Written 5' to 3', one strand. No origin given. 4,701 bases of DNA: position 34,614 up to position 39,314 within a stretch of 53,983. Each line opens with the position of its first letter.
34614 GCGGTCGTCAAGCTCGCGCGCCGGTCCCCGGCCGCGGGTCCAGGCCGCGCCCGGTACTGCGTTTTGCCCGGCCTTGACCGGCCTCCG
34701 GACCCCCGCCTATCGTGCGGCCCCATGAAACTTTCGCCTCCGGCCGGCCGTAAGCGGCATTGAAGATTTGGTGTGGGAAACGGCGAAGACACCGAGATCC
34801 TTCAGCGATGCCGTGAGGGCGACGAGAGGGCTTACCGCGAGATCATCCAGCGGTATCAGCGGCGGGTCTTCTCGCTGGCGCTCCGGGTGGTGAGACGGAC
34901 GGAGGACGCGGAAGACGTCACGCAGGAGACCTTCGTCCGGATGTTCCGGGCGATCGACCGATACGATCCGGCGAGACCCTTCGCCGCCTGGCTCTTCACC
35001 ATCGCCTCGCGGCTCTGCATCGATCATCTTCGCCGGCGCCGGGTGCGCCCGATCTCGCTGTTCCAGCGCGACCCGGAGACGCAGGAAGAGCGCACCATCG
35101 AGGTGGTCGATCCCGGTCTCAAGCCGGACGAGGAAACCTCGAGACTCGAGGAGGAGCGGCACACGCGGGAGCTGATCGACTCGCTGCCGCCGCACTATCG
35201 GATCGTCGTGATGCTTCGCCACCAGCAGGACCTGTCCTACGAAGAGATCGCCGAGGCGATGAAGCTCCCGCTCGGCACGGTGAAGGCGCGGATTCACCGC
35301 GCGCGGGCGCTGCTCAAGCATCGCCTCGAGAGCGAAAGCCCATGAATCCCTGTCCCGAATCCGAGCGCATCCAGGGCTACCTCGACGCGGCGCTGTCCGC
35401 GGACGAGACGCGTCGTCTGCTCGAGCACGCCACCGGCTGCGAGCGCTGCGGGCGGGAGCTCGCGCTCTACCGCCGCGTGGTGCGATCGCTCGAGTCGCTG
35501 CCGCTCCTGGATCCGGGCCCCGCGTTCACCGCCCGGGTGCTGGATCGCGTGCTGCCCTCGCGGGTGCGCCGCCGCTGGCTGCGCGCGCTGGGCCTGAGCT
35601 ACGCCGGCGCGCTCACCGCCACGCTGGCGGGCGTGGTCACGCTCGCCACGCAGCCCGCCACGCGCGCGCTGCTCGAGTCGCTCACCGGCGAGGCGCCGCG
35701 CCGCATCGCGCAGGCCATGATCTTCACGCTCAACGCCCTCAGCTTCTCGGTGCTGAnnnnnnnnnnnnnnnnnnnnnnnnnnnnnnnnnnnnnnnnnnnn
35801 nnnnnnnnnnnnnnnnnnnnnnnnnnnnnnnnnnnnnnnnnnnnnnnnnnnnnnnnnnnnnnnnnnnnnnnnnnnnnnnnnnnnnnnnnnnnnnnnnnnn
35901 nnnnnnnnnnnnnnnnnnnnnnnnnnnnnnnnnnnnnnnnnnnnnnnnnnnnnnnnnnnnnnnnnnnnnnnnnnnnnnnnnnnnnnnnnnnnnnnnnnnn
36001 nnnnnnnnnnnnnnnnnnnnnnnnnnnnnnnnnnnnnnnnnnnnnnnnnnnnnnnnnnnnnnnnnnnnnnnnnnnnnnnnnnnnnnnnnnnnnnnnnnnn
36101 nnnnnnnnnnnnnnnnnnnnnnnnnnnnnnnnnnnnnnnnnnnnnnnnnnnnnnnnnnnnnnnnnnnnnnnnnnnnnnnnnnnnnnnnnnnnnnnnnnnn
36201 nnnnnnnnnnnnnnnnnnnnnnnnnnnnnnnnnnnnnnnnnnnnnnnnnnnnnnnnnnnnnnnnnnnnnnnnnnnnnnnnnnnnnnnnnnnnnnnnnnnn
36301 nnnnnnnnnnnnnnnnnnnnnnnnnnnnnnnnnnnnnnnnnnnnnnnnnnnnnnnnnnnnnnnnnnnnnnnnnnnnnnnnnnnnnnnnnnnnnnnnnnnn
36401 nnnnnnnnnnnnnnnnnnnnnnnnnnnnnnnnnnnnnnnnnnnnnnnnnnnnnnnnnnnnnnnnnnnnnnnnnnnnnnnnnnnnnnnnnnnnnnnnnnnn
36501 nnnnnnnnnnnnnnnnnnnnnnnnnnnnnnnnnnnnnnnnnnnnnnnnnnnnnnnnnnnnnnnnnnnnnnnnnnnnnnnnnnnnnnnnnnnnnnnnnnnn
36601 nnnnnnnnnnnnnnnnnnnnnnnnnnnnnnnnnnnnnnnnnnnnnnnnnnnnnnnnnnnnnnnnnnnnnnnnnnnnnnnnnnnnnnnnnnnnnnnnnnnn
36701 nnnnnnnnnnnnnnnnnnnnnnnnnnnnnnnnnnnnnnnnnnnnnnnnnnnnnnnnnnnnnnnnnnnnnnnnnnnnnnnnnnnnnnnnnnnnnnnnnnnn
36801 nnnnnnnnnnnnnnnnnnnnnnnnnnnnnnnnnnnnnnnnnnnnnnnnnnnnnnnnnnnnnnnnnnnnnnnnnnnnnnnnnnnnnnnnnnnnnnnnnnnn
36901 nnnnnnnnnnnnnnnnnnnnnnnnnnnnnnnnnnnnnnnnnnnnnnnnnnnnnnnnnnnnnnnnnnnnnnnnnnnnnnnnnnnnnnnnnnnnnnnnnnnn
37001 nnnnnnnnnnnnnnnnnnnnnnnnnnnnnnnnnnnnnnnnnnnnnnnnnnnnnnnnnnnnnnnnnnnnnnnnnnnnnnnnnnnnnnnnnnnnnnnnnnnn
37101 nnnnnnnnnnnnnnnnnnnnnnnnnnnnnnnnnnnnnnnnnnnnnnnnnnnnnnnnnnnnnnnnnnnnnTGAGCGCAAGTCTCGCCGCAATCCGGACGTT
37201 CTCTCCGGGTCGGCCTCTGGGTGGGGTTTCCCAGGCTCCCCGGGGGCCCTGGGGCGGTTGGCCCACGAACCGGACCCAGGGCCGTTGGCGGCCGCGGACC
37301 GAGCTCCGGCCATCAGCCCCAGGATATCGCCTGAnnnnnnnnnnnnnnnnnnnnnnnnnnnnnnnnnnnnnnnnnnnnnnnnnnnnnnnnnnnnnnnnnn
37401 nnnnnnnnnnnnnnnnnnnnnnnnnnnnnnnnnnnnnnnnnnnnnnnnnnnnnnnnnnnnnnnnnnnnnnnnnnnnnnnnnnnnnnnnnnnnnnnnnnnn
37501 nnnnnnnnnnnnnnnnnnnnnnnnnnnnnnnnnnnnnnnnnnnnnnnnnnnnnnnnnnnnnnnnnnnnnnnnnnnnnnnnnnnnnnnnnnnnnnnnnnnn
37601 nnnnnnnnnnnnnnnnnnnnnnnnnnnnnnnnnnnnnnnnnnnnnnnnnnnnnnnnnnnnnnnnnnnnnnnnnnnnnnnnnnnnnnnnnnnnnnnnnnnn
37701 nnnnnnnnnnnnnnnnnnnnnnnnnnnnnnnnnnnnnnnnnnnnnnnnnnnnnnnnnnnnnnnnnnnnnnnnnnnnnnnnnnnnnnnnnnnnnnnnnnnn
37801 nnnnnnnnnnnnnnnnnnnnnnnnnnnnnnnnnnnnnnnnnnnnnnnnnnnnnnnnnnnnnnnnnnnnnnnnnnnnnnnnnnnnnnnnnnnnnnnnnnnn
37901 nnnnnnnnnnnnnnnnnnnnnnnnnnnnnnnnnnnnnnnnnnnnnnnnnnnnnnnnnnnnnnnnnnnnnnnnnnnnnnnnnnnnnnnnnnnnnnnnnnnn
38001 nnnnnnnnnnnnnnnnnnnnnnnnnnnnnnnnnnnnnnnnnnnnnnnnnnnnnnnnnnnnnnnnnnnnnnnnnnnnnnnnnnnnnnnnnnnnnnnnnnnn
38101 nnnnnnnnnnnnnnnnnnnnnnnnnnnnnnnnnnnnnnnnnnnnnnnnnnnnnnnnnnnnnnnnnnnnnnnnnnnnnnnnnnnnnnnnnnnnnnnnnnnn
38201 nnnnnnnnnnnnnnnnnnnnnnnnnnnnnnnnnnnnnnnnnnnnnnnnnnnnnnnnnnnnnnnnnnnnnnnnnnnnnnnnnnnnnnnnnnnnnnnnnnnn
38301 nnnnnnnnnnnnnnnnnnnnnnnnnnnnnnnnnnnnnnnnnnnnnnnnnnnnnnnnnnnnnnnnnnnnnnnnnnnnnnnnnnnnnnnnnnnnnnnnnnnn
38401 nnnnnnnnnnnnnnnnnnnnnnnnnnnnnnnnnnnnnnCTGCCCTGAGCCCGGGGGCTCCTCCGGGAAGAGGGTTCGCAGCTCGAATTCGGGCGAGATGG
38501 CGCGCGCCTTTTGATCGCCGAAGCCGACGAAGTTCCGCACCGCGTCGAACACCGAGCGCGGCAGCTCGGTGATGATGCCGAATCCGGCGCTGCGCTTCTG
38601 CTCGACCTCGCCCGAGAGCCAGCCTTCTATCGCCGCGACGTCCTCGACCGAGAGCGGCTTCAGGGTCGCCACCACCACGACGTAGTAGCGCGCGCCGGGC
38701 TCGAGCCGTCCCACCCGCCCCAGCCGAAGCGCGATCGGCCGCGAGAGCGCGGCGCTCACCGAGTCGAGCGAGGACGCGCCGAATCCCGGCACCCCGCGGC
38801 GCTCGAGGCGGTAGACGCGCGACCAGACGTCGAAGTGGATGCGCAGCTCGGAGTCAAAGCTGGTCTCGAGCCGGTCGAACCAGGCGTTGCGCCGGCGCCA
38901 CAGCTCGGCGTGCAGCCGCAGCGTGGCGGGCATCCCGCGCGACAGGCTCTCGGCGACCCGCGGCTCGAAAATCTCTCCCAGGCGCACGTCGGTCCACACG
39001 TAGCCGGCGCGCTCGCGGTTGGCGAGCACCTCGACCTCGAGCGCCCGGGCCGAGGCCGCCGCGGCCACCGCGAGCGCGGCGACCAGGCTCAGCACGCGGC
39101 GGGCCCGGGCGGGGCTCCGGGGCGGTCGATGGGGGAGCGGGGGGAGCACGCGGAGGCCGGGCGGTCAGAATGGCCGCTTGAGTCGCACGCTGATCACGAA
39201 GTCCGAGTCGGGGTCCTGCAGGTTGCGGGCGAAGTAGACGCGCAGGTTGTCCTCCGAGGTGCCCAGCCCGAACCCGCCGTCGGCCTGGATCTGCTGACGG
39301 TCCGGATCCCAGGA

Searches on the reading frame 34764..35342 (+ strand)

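Call 65: search_protein_families(library=pfam, proteins=[window:34764-35342:+], max_evalue=0.0001)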
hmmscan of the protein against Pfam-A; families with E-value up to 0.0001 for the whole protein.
window:34764-35342:+ (193 aa): 5 families
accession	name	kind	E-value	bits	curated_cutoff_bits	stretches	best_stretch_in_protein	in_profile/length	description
PF04542.20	Sigma70_r2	-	5.4e-24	84.2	24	1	27-93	1-69/71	Sigma-70 region 2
PF08281.18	Sigma70_r4_2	-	2.9e-17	62.5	25.7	1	135-184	5-54/54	Sigma-70, region 4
PF07638.17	Sigma70_ECF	-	3e-12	47.3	21.1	1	10-188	5-183/185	ECF sigma factor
PF04545.22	Sigma70_r4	-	1.4e-11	44.1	24.1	1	138-186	2-50/50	Sigma-70, region 4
PF12645.13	HTH_16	-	6.2e-06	26.7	22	1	11-68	2-65/65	Helix-turn-helix domain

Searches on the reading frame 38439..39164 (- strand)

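Call 65: search_protein_families(library=pfam, proteins=[window:38439-39164:-], max_evalue=0.0001)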
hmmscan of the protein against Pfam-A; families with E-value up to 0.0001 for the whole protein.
window:38439-39164:- (242 aa): 1 family
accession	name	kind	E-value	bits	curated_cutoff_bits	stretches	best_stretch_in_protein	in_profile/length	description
PF14334.11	DUF4390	-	2.1e-14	53.8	27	1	42-168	4-132/161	Domain of unknown function (DUF4390)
